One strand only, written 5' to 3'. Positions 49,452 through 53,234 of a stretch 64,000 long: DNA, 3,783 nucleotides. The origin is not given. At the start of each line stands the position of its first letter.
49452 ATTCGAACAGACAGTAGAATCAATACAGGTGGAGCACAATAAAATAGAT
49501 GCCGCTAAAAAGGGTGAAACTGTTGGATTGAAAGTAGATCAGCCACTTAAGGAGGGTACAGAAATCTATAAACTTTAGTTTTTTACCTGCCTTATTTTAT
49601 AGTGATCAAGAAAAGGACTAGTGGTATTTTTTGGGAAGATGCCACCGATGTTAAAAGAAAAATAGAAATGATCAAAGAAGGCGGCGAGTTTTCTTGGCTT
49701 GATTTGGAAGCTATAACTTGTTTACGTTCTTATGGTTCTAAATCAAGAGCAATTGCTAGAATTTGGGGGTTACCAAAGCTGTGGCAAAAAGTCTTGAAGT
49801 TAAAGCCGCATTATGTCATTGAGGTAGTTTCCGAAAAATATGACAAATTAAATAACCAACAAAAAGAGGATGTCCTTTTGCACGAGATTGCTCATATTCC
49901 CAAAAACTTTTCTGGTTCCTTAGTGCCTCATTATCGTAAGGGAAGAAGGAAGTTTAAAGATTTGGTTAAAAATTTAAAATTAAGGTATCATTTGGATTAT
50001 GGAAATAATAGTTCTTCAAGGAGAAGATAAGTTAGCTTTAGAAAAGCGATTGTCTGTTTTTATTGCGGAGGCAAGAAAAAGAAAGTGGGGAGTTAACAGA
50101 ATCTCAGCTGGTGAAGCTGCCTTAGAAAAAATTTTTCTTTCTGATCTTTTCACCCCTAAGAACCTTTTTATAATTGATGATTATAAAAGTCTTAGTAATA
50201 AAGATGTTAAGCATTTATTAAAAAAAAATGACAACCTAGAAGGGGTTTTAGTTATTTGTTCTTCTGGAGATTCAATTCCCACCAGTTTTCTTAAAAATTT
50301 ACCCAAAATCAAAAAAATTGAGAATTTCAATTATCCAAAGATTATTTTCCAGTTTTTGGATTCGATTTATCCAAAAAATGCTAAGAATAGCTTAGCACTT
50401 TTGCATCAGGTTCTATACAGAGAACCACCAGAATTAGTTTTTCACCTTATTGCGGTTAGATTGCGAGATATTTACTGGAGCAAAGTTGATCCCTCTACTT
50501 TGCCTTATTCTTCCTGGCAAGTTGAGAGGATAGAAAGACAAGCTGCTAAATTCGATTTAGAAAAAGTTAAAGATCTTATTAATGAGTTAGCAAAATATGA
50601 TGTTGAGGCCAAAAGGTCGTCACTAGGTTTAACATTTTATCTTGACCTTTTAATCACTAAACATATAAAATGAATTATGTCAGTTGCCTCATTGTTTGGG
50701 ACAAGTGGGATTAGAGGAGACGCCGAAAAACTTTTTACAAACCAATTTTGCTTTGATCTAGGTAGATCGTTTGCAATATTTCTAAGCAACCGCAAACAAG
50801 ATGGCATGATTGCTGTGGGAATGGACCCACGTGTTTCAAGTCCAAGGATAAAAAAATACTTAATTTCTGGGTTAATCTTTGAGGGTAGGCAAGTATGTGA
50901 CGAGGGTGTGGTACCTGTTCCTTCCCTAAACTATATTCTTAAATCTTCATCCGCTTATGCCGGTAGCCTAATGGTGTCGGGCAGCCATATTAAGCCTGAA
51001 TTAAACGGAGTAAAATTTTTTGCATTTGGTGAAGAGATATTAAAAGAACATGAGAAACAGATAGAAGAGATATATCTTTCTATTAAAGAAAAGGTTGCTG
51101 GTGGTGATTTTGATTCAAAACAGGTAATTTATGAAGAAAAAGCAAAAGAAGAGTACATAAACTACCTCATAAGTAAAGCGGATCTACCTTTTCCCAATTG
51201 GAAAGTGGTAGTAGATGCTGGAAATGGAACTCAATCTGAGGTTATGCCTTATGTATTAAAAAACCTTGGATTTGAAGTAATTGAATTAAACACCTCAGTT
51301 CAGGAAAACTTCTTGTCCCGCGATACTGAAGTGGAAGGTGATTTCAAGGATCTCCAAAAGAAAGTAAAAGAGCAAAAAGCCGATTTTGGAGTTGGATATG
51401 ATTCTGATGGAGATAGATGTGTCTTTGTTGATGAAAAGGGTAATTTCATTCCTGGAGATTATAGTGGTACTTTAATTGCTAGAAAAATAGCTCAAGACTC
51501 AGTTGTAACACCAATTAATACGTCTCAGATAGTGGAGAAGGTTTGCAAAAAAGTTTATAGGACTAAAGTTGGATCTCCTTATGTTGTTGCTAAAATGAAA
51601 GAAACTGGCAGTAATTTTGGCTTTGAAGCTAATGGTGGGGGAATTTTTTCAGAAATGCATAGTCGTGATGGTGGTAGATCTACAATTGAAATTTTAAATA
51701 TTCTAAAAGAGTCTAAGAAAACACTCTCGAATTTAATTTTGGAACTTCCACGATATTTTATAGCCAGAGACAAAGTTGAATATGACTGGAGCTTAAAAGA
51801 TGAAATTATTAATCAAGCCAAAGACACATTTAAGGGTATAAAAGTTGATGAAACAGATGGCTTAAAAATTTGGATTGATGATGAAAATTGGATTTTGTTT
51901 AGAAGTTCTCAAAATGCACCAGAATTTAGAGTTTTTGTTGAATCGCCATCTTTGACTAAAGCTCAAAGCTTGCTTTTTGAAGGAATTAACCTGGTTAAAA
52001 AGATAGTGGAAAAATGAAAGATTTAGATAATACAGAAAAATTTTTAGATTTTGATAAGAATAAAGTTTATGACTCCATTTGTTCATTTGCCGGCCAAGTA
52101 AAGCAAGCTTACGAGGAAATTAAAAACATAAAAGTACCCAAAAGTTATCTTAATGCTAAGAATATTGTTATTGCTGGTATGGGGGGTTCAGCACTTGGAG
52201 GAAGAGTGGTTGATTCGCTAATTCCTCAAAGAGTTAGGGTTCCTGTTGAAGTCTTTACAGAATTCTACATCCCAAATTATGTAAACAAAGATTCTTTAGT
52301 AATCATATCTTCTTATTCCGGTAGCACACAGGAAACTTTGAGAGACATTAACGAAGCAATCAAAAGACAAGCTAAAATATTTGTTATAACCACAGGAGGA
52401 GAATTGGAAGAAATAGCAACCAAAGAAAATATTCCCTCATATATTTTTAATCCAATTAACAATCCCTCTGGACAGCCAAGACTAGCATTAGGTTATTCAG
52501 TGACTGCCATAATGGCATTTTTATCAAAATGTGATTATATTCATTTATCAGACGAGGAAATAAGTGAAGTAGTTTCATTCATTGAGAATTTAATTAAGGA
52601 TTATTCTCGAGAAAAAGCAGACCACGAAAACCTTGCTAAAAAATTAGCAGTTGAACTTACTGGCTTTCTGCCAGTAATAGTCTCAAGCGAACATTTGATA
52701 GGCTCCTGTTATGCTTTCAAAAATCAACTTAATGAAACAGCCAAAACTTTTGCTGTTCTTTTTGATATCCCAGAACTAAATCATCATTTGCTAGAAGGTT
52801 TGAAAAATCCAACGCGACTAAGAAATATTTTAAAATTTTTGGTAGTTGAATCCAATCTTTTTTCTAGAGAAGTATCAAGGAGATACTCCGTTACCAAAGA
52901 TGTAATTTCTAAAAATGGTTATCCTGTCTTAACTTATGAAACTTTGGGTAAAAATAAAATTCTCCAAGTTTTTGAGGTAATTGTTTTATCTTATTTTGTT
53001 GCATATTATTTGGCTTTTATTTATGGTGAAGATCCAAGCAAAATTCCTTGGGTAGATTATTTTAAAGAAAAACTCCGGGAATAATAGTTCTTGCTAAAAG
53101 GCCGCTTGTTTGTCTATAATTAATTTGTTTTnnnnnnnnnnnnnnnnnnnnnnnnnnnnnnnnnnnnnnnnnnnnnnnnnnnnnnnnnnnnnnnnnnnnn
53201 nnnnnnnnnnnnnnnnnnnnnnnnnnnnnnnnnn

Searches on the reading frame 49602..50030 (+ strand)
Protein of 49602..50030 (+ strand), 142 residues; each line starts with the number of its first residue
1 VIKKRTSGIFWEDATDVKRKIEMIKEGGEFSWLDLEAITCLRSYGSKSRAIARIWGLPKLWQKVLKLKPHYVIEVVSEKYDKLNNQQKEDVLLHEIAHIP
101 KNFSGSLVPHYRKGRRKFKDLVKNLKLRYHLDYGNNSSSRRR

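Call 63: search_protein_families(library=pfam, proteins=[window:49602-50030:+], max_evalue=0.0001)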
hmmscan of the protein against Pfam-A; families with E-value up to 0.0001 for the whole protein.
window:49602-50030:+ (142 aa): 1 family
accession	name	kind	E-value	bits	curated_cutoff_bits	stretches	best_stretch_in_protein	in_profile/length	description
PF18894.6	PhageMetallopep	-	1.5e-20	74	23.7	1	10-110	2-110/134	Putative phage metallopeptidase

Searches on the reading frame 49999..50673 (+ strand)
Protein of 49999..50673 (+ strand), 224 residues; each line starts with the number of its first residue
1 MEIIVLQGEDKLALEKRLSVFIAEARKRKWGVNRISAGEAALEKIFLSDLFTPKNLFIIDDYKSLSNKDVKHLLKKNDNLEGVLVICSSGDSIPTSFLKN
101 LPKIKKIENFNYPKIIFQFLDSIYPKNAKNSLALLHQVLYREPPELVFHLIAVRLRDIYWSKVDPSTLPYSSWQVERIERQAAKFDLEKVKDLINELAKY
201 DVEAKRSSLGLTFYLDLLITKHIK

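Call 63: search_protein_families(library=pfam, proteins=[window:49999-50673:+], max_evalue=0.0001)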
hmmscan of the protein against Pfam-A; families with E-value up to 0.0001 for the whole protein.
window:49999-50673:+ (224 aa): 1 family
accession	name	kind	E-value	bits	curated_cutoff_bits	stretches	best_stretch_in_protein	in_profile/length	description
PF21694.2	DNA_pol3_delta_C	-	3.1e-07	30.8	27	0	168-221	67-120/121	DNA polymerase III delta subunit, C-terminal domain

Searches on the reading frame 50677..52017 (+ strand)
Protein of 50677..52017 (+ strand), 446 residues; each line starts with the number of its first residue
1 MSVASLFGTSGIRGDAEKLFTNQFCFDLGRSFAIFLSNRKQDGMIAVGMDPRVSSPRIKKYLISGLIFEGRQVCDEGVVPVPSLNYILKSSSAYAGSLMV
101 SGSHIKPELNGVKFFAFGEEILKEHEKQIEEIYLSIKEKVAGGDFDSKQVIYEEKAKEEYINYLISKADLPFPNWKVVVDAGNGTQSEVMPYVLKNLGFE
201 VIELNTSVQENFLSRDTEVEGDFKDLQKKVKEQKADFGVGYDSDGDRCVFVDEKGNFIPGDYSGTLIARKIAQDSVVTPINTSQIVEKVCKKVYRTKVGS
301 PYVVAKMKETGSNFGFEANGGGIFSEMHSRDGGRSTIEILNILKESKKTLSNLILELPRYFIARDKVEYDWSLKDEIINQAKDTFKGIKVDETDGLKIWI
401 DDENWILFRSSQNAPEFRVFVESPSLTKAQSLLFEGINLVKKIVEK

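Call 64: search_protein_families(library=pfam, proteins=[window:50677-52017:+], max_evalue=0.0001)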
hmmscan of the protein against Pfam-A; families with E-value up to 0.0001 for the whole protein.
window:50677-52017:+ (446 aa): 3 families
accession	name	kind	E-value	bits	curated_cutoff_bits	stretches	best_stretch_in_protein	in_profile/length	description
PF02878.22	PGM_PMM_I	-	1.3e-26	93.3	22.5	1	6-138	3-136/138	Phosphoglucomutase/phosphomannomutase, alpha/beta/alpha domain I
PF02879.22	PGM_PMM_II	-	1.8e-19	70.6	29.3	1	159-255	2-103/103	Phosphoglucomutase/phosphomannomutase, alpha/beta/alpha domain II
PF02880.22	PGM_PMM_III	-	2e-19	70.2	20.7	1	260-358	2-112/115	Phosphoglucomutase/phosphomannomutase, alpha/beta/alpha domain III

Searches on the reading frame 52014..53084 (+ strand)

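Call 64: search_protein_families(library=pfam, proteins=[window:52014-53084:+], max_evalue=0.0001)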
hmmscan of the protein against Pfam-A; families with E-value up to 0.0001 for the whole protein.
window:52014-53084:+ (356 aa): 2 families
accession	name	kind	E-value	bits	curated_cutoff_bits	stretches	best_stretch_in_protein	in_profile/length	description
PF10432.14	bact-PGI_C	-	6e-31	107.9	24.5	1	205-354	2-151/151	Bacterial phospho-glucose isomerase C-terminal SIS domain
PF01380.27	SIS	-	1.1e-07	32.2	25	1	46-138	3-98/131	SIS domain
